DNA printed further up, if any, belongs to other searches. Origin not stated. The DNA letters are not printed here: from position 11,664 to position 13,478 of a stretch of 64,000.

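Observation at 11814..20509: Eight translationally coupled genes linking a radical SAM enzyme, a YnjF-like CDP-alcohol phosphatidyltransferase, a TVP38/DedA protein, a CxxxxC flavoprotein disulfide reductase and a YnjBCD-like ABC importer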

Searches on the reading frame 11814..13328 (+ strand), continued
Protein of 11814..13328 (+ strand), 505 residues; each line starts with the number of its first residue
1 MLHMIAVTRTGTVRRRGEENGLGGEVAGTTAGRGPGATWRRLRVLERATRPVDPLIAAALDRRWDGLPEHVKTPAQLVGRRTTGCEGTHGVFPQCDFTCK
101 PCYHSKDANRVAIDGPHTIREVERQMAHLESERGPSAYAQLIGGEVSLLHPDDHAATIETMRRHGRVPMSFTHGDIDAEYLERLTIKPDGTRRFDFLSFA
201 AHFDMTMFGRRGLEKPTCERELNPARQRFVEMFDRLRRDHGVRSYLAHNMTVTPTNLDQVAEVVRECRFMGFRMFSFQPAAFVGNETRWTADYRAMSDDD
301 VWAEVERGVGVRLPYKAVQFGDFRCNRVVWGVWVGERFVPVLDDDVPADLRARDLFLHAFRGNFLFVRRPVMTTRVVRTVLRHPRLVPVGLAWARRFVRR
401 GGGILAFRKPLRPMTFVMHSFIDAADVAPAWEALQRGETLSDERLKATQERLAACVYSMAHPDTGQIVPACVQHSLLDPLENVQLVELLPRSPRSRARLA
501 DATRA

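Call 49: list_cluster_members(proteins=[P0121, P0133, P0185, P0194, P0199, P0201, P0216, P0243, P0250, P0262])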
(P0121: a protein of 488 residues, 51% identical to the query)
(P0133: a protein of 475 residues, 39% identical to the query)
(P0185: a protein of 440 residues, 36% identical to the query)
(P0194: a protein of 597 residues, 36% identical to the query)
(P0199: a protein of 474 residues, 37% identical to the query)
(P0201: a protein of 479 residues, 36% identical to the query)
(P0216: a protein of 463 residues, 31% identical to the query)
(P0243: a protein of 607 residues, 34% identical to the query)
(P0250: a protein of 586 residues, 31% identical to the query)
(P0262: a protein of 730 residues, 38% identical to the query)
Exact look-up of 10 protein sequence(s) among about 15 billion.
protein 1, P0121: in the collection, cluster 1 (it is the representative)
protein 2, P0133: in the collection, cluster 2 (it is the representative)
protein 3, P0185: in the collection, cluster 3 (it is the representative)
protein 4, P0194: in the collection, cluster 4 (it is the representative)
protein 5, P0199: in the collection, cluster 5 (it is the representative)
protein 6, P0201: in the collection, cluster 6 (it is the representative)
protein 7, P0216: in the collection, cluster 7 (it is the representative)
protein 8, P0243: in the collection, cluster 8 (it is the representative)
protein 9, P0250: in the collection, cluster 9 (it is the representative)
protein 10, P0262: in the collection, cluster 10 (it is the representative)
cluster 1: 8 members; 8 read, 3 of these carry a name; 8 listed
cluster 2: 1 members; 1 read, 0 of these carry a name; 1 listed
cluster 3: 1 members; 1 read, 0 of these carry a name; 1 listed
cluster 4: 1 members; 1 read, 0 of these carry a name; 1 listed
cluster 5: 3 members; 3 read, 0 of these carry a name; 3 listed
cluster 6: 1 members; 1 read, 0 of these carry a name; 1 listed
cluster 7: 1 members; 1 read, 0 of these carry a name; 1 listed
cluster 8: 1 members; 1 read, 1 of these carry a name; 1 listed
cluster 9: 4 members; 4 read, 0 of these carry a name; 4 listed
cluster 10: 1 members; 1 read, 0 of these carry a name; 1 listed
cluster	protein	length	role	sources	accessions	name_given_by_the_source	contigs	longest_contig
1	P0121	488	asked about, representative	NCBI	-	-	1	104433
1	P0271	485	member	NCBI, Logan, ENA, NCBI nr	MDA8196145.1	MAG: radical SAM domain-containing protein [Actinomycetota bacterium] | radical SAM domain-containing protein [Actinomycetota bacterium]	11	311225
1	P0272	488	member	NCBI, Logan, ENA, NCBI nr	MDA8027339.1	MAG: radical SAM domain-containing protein [Actinomycetota bacterium] | radical SAM domain-containing protein [Actinomycetota bacterium]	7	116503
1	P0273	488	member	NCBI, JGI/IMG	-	MoaA/NifB/PqqE/SkfB family radical SAM enzyme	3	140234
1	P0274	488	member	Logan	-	-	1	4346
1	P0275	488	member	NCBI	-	-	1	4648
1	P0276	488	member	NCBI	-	-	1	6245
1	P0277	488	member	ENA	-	-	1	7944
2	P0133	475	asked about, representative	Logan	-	-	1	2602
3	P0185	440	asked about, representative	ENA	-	-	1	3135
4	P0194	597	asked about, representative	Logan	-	-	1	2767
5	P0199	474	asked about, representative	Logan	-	-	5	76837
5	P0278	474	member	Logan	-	-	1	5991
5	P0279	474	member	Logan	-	-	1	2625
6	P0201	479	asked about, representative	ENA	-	-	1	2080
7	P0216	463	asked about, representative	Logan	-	-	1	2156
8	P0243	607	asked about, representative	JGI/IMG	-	molybdenum cofactor biosynthesis enzyme MoaA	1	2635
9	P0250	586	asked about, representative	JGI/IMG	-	-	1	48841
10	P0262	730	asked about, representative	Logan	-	-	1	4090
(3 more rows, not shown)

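Call 50: search_protein_families(library=ncbifam, proteins=[P0133, P0185, P0194, P0199, P0216, P0243, P0250, P0262], max_evalue=0.01)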
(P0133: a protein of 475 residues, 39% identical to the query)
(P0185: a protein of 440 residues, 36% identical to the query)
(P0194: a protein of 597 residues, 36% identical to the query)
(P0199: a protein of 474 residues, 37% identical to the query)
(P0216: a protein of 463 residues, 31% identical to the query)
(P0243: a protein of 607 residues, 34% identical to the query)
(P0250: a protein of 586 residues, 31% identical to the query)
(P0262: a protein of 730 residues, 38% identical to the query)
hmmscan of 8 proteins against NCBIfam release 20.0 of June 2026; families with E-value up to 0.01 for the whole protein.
P0133 (475 aa): 3 families
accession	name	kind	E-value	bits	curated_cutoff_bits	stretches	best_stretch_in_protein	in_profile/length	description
NF045702.1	rSAM_GDGT_ether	equivalog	4.5e-05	22.3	450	1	59-187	95-221/486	tetraether lipid synthase Tes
NF038283.1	viperin_w_prok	equivalog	0.00055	19.2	180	1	59-140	11-92/281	viperin family antiviral radical SAM protein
NF045646.2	rSAM_Se_TrsS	equivalog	0.0025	16.4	490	0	50-114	86-145/441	radical SAM (seleno)protein TrsS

P0185 (440 aa): 4 families
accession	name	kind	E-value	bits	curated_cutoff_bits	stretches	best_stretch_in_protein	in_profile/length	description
NF045646.2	rSAM_Se_TrsS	equivalog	1e-11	44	490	1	48-273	86-304/441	radical SAM (seleno)protein TrsS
NF045702.1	rSAM_GDGT_ether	equivalog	1.5e-11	43.7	450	1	54-273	92-306/486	tetraether lipid synthase Tes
NF038283.1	viperin_w_prok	equivalog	1.8e-08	33.9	180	1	54-217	8-170/281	viperin family antiviral radical SAM protein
TIGR04317.1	W_rSAM_matur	equivalog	0.0024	17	380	1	54-223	10-170/349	tungsten cofactor oxidoreductase radical SAM maturase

P0194 (597 aa): 4 families
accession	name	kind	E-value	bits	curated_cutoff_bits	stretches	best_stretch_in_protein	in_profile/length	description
NF041383.1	Trx_VPGUxxT_two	exception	1.2e-19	71.1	275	1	40-131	194-285/287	VPGUxxT family thioredoxin-like (seleno)protein, type 2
NF045702.1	rSAM_GDGT_ether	equivalog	2.5e-08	33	450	1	223-393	122-277/486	tetraether lipid synthase Tes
NF045646.2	rSAM_Se_TrsS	equivalog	3.1e-08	32.6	490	1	189-393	84-275/441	radical SAM (seleno)protein TrsS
TIGR04311.1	rSAM_Geo_metal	subfamily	0.003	16.6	400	1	279-381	89-186/423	radical SAM/SPASM family putative metalloenzyme maturase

P0199 (474 aa): 7 families
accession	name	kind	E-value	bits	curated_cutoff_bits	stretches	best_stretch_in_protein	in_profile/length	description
NF045702.1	rSAM_GDGT_ether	equivalog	4.5e-11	42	450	1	63-257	92-276/486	tetraether lipid synthase Tes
NF045646.2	rSAM_Se_TrsS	equivalog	4.6e-11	41.9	490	1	55-275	84-294/441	radical SAM (seleno)protein TrsS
TIGR04311.1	rSAM_Geo_metal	subfamily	0.00099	18.2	400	1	66-245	12-185/423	radical SAM/SPASM family putative metalloenzyme maturase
TIGR04251.1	SCM_rSAM_ScmF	equivalog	0.0011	18.4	400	1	67-268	14-203/353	SynChlorMet cassette radical SAM/SPASM protein ScmF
TIGR04055.1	rSAM_NirJ2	equivalog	0.0016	18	500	1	66-230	9-160/326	putative heme d1 biosynthesis radical SAM protein NirJ2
TIGR04403.1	rSAM_skfB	equivalog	0.0018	17.1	300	1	65-258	112-286/402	sporulation killing factor system radical SAM maturase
NF038283.1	viperin_w_prok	equivalog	0.0091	15.2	180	0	66-155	11-102/281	viperin family antiviral radical SAM protein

P0216 (463 aa): 11 families
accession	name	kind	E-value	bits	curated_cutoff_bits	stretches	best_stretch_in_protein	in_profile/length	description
NF045702.1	rSAM_GDGT_ether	equivalog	1.3e-16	60.3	450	1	55-279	89-306/486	tetraether lipid synthase Tes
NF045646.2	rSAM_Se_TrsS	equivalog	3.6e-16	58.8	490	1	48-281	82-306/441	radical SAM (seleno)protein TrsS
TIGR04545.1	rSAM_ahbD_hemeb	equivalog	1e-08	35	500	1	61-244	9-179/339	heme b synthase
TIGR04053.2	TIGR04053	equivalog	3e-08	33.3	395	1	62-250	18-193/366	TIGR04053 family radical SAM/SPASM domain-containing protein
TIGR04347.1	pseudo_SAM_Halo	equivalog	1.2e-07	31.3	525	1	60-231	46-202/390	TIGR04347 family pseudo-SAM/SPASM protein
TIGR04054.1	rSAM_NirJ1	equivalog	5.3e-07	28.6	650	1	60-234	44-202/387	putative heme d1 biosynthesis radical SAM protein NirJ1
TIGR04051.1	rSAM_NirJ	equivalog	1.7e-06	27.3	515.45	1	60-242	10-177/354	heme d1 biosynthesis radical SAM protein NirJ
TIGR04055.1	rSAM_NirJ2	equivalog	3.6e-06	26.8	500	1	61-242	9-175/326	putative heme d1 biosynthesis radical SAM protein NirJ2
NF038283.1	viperin_w_prok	equivalog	3.7e-06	26.3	180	1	61-147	11-99/281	viperin family antiviral radical SAM protein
NF045703.1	rSAM_Tes_intein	exception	9.8e-05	20.3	1700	1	78-249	621-779/1040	tetraether lipid synthase Tes, intein-containing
TIGR04340.1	rSAM_ACGX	hypoth_equivalog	0.0036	16.6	400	1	61-244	12-186/341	radical SAM/SPASM domain protein, ACGX system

P0243 (607 aa): 6 families
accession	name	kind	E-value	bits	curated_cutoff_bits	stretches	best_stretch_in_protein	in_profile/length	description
NF045702.1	rSAM_GDGT_ether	equivalog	1.3e-16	60.3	450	1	62-255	95-277/486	tetraether lipid synthase Tes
NF045646.2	rSAM_Se_TrsS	equivalog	3.2e-16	58.9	490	1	51-255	84-275/441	radical SAM (seleno)protein TrsS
TIGR04311.1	rSAM_Geo_metal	subfamily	0.00023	20.3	400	1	62-233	12-176/423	radical SAM/SPASM family putative metalloenzyme maturase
TIGR04055.1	rSAM_NirJ2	equivalog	0.00036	20.1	500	1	62-239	9-169/326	putative heme d1 biosynthesis radical SAM protein NirJ2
TIGR04051.1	rSAM_NirJ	equivalog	0.0056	15.7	515.45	1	61-142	10-88/354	heme d1 biosynthesis radical SAM protein NirJ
NF045703.1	rSAM_Tes_intein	exception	0.0065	14.3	1700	1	102-252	645-779/1040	tetraether lipid synthase Tes, intein-containing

P0250 (586 aa): 5 families
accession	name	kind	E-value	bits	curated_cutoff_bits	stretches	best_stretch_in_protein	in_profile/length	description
NF045702.1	rSAM_GDGT_ether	equivalog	9.7e-14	50.8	450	1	181-401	94-304/486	tetraether lipid synthase Tes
NF045646.2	rSAM_Se_TrsS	equivalog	2.6e-13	49.3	490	1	171-393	84-295/441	radical SAM (seleno)protein TrsS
NF038283.1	viperin_w_prok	equivalog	9.6e-07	28.2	180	1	182-336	11-164/281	viperin family antiviral radical SAM protein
TIGR04053.2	TIGR04053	equivalog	8.1e-05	22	395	1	183-374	18-194/366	TIGR04053 family radical SAM/SPASM domain-containing protein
TIGR02495.1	NrdG2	equivalog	0.0064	15.8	131.15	0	183-361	26-190/193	anaerobic ribonucleoside-triphosphate reductase activating protein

P0262 (730 aa): 2 families
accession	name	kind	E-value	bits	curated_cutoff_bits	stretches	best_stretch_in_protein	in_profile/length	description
NF045646.2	rSAM_Se_TrsS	equivalog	6.9e-08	31.5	490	1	62-259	85-272/441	radical SAM (seleno)protein TrsS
NF038283.1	viperin_w_prok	equivalog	9.3e-05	21.7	180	1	69-178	8-117/281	viperin family antiviral radical SAM protein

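Call 58: search_solved_structures(query=P0216, max_evalue=1, show_alignments=1)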
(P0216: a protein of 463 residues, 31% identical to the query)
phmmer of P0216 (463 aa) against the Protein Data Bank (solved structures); distinct sequences matched with E-value up to 1: 1.
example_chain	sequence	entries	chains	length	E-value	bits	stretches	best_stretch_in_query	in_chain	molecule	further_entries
7tol_A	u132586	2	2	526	9.1e-10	40.9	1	54-275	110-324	glycerol dibiphytanyl glycerol tetraether - macrocyclic archaeol synthase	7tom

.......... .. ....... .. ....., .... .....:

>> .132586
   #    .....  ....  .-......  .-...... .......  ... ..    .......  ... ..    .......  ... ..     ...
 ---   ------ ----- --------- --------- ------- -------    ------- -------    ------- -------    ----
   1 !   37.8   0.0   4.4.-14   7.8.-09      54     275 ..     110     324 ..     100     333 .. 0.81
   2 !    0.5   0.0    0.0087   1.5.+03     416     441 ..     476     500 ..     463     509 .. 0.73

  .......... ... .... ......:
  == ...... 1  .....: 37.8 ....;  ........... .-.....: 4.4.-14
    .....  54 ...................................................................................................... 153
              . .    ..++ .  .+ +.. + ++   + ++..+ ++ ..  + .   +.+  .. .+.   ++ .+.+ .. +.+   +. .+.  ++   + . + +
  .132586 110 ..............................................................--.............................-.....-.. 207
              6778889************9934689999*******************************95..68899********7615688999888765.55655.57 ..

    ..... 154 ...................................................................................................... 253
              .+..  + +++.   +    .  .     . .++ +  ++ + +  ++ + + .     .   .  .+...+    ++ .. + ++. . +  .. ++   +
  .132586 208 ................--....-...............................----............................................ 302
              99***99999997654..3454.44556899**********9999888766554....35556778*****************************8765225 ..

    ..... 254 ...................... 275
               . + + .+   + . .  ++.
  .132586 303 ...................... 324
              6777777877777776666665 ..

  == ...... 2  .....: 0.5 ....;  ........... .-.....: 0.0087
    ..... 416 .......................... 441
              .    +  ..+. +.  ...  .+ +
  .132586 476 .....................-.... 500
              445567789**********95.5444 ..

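Call 60: search_solved_structures(query=A3, max_evalue=1, show_alignments=1)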
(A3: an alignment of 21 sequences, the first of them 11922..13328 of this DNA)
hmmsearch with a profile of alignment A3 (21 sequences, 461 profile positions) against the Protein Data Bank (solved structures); distinct sequences matched with E-value up to 1: 2.
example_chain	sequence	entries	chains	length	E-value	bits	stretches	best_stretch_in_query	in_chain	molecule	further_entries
7tol_A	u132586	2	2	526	1.1e-14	57.2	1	56-442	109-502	glycerol dibiphytanyl glycerol tetraether - macrocyclic archaeol synthase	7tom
6efn_A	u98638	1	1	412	1.8e-05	26.9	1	58-253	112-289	Sporulation killing factor maturation protein SkfB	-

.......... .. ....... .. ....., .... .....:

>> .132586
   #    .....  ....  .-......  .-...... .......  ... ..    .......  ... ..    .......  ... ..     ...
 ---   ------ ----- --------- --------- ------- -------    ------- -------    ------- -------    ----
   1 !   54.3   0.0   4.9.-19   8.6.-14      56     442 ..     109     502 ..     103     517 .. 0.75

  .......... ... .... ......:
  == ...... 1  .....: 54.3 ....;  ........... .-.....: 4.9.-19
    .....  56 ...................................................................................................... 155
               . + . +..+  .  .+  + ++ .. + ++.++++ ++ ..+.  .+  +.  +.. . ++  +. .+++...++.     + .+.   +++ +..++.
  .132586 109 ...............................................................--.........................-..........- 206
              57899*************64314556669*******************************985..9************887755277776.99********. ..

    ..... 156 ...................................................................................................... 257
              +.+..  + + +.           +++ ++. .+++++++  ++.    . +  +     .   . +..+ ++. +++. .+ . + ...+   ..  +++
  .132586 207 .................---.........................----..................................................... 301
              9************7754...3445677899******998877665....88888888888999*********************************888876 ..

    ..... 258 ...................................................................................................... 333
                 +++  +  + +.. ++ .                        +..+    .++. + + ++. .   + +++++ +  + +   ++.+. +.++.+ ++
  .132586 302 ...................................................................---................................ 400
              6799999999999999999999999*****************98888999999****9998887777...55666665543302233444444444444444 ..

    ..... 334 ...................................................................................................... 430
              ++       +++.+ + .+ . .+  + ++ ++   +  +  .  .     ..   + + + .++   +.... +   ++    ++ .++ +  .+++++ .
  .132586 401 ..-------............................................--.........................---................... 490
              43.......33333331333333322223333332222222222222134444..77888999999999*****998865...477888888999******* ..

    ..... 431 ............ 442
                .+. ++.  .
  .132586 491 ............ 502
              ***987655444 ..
